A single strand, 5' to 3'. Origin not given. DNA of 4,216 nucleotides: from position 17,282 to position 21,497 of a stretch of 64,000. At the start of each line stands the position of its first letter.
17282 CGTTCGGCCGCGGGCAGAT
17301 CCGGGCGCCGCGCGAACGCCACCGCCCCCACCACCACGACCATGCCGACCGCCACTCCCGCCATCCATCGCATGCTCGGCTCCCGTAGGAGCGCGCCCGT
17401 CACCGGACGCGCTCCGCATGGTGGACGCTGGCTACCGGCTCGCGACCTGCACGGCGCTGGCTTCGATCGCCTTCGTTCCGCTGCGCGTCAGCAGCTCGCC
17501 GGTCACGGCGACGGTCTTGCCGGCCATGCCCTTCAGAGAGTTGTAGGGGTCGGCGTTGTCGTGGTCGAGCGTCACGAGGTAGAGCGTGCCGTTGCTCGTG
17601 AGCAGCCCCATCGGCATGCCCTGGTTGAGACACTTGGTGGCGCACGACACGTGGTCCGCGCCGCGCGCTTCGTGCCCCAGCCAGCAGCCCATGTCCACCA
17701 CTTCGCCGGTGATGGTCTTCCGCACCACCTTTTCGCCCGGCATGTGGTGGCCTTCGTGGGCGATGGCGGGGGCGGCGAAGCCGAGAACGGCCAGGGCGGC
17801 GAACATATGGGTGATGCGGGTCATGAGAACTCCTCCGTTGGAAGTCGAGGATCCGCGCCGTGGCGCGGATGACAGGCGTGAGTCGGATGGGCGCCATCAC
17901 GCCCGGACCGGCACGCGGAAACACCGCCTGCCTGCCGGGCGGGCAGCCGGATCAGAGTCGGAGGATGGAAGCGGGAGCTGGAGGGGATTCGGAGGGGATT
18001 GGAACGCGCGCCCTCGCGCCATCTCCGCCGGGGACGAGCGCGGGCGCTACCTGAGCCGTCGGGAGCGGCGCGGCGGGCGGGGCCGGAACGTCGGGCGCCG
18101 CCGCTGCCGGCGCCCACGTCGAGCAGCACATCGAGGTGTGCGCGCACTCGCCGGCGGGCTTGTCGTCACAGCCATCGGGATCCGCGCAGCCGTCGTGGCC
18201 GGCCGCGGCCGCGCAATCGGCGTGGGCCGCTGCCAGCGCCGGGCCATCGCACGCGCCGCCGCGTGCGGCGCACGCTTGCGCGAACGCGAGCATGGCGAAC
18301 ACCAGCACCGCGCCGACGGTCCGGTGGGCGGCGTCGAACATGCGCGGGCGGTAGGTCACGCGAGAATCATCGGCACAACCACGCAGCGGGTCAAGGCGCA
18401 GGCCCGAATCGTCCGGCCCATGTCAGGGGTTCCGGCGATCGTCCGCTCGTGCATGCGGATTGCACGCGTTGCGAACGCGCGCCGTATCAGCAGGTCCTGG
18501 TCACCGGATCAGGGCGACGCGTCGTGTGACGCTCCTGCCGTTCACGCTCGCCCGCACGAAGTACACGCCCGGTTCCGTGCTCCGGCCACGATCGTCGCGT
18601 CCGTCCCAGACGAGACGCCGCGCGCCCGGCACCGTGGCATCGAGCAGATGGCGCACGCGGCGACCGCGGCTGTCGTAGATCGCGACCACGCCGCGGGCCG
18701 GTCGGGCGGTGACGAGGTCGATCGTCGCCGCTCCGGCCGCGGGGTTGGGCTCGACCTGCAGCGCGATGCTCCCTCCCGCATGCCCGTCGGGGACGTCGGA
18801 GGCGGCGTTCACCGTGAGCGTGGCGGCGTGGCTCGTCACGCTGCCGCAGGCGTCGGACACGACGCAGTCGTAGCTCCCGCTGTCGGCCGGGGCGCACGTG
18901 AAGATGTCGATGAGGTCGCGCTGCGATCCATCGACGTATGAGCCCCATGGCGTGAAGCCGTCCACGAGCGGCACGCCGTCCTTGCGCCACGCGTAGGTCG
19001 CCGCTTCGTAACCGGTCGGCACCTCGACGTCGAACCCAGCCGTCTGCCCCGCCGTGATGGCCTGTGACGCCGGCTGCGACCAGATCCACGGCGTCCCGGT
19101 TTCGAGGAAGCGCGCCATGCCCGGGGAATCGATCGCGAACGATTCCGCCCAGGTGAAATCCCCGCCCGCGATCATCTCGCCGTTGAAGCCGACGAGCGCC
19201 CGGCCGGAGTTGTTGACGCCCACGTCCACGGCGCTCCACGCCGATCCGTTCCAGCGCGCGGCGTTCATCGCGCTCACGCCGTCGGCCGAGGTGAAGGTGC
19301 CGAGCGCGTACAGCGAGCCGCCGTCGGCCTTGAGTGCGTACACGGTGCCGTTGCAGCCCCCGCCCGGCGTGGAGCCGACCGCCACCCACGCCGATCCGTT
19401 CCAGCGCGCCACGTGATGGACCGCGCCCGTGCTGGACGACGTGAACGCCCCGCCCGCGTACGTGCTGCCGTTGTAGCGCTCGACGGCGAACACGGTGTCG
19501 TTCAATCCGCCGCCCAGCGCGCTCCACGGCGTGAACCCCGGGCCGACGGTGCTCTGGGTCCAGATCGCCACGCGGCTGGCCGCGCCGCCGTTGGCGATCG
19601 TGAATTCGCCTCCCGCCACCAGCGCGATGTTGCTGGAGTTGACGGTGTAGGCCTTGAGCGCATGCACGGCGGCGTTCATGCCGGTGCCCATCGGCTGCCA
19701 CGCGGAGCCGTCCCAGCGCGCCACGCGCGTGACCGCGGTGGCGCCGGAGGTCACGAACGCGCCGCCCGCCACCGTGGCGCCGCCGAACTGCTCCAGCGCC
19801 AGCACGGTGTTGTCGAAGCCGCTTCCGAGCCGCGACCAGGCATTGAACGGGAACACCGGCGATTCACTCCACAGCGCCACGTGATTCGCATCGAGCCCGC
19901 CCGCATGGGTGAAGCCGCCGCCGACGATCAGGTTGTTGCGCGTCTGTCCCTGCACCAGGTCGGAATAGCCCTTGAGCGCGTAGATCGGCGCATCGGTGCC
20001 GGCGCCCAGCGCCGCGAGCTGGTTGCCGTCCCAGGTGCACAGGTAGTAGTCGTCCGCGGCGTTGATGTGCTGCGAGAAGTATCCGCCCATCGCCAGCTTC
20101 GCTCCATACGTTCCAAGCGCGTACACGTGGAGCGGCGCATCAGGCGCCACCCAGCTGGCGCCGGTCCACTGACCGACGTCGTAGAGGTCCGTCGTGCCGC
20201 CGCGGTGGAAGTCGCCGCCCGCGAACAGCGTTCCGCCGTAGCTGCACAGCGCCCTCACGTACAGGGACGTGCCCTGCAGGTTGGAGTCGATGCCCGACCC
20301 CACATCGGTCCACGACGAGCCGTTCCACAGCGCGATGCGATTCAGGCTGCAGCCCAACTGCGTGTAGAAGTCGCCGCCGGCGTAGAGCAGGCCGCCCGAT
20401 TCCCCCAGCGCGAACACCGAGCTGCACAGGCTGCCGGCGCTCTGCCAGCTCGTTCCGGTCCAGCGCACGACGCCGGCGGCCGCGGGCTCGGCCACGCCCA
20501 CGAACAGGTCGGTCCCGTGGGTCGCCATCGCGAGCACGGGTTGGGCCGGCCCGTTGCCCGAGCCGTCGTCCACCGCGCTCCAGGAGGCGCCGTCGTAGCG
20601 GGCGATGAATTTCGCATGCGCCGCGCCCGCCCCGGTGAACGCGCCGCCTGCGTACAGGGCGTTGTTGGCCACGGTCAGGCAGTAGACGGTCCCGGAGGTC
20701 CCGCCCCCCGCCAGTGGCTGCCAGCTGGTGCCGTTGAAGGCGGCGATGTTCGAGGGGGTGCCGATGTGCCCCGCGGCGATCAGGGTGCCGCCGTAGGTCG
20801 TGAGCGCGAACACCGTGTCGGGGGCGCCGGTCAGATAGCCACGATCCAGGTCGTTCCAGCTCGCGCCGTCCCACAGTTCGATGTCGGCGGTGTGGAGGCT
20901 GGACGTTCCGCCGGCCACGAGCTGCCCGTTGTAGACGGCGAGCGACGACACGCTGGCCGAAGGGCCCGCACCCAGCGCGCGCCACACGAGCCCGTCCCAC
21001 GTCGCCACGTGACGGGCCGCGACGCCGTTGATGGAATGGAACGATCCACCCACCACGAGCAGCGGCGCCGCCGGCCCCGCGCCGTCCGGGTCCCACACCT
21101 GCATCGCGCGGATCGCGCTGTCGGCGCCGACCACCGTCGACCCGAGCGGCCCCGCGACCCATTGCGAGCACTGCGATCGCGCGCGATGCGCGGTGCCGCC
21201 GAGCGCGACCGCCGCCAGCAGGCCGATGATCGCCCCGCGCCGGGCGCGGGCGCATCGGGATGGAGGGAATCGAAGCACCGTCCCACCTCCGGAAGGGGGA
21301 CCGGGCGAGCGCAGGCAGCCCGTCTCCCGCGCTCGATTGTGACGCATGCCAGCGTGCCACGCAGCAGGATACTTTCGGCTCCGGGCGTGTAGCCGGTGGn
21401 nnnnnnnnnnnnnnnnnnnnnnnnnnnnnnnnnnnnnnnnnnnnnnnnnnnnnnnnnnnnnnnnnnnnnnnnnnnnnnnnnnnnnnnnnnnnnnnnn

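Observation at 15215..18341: Translationally coupled diheme cytochrome c / His-Met-rich outer-membrane beta-barrel pair, preceded by small His-rich and Cys-rich secreted proteins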

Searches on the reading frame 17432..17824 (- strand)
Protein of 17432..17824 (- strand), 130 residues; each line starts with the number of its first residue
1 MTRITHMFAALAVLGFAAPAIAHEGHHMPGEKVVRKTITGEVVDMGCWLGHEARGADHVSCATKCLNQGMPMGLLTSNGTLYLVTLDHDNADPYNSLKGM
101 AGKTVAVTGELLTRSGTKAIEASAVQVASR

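Call 4: search_protein_families(library=pfam, proteins=[window:17432-17824:-], max_evalue=0.1)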
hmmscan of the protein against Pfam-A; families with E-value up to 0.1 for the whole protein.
window:17432-17824:- (130 aa): 1 family
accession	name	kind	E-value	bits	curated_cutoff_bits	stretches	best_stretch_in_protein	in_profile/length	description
PF14485.11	DUF4431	-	0.022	15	24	1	87-112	7-29/48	Domain of unknown function (DUF4431)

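Call 5: search_protein_families(library=ncbifam, proteins=[window:17432-17824:-], max_evalue=0.1)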
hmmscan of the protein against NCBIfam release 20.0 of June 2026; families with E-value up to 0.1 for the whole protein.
window:17432-17824:- (130 aa): 0 families

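Call 40: find_homologous_proteins(query=window:17432-17824:-)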
Query window:17432-17824:- (130 aa): 573 proteins with E <= 0.001 among 598 candidates; the best 120 are listed.
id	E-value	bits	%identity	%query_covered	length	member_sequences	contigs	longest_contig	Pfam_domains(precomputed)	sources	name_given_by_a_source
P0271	1.1e-80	285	100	100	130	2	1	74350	-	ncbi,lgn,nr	ncbi:MAG TPA: hypothetical protein VFK69_02725 [Candidatus Eisenbacteria bacterium]|nr:hypothetical 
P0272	9.0e-68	244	83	100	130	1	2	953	-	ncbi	-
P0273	2.4e-66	239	85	100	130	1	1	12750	-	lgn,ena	-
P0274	1.9e-65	236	83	100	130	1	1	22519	-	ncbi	-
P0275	2.2e-65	236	82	100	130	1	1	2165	-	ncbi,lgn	-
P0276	4.2e-65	235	81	100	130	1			-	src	-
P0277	1.1e-64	234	81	100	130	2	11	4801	-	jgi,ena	-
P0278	1.1e-64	234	81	100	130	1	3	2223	-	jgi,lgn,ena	-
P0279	1.5e-64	233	81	100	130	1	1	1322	-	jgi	jgi:hypothetical protein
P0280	2.9e-64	232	80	100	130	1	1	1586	-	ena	-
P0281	2.9e-64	232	80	100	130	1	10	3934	-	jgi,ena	-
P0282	3.0e-64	232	80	100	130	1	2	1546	-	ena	-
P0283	3.0e-64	232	80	100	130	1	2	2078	-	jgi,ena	-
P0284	5.9e-64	231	79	100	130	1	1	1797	-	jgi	jgi:hypothetical protein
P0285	6.6e-64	231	82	100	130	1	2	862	-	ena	-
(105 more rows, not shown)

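Call 70: predict_structure(alignment_id=A4)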
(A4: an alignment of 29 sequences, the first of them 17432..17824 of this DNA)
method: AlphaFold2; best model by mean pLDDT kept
length: 130 residues; sequences in the alignment: 29
mean_pLDDT: 81.5   pTM: 0.67
mean pLDDT of the five models: 81.5, 70.5, 66.1, 63.6, 63.3
residues with pLDDT >= 90: 41; 70-90: 61; 50-70: 27; < 50: 1
segments of 3 or more residues with pLDDT < 50: none
pLDDT, mean of each block of 10 residues (from residue 1): 74 71 56 82 81 84 88 92 88 90 93 78 84
secondary structure, 60 per line:
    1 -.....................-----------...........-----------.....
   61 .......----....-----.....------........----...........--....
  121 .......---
elements in order: H2-22 E34-44 H56-67 E72-75 E81-85 H92-99 E104-114 E117-127

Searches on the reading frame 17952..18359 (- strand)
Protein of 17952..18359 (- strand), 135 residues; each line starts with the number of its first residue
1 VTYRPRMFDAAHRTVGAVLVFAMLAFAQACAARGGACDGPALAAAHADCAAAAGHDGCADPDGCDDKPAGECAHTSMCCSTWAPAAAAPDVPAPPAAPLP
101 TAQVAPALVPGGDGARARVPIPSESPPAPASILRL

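Call 4: search_protein_families(library=pfam, proteins=[window:17952-18359:-], max_evalue=0.1)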
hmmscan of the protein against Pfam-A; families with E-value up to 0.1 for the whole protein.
window:17952-18359:- (135 aa): 0 families

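Call 5: search_protein_families(library=ncbifam, proteins=[window:17952-18359:-], max_evalue=0.1)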
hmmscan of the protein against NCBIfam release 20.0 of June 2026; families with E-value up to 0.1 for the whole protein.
window:17952-18359:- (135 aa): 0 families

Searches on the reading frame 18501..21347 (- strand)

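Call 4: search_protein_families(library=pfam, proteins=[window:18501-21347:-], max_evalue=0.1)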
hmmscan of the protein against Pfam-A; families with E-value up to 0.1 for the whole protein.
window:18501-21347:- (948 aa): 8 families
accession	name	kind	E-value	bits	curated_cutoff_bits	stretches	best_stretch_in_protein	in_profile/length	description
PF12768.13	Rax2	-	9.4e-07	28.9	28.8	1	464-575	29-139/254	Rax2 C-terminal beta propeller domain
PF07679.22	I-set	-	2.7e-06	27.8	23.7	1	757-846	5-90/90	Immunoglobulin I-set domain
PF13860.13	FlgD_ig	-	2.7e-06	27.7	27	1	874-936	12-76/79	FlgD Ig-like domain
PF13927.12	Ig_3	-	4.2e-06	27.6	30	1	753-831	2-77/78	Immunoglobulin domain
PF19565.4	DUF6087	-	0.0019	18.9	27.1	0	538-560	42-64/99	Family of unknown function (DUF6087)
PF13895.12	Ig_2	-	0.0037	17.9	27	1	753-846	2-79/79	Immunoglobulin domain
PF17164.10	DUF5122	-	0.0071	17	27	0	97-115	6-24/36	Domain of unknown function (DUF5122) beta-propeller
PF18962.6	Por_Secre_tail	-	0.048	14.4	27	0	867-940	3-69/75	Secretion system C-terminal sorting domain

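Call 5: search_protein_families(library=ncbifam, proteins=[window:18501-21347:-], max_evalue=0.1)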
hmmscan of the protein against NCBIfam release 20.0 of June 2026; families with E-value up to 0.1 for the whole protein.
window:18501-21347:- (948 aa): 6 families
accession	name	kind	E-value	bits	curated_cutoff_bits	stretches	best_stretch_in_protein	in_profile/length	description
TIGR04183.1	Por_Secre_tail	domain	5.9e-05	23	23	1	867-944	3-69/72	T9SS type A sorting domain-containing protein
NF005176.1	PRK06655.1-1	equivalog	9.3e-05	22.4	230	1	886-937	99-153/197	flagellar hook assembly protein FlgD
NF033707.1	T9SS_sortase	equivalog_domain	0.0036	15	420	1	863-937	999-1079/1095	type IX secretion system sortase PorU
NF009277.0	PRK12634.1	equivalog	0.019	15.1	333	0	878-935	115-174/221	flagellar basal body rod modification protein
NF009452.0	PRK12812.1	equivalog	0.023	14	258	1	888-938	156-209/289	flagellar basal body rod modification protein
NF009453.0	PRK12813.1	equivalog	0.086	12.4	264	0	860-932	111-170/223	flagellar basal body rod modification protein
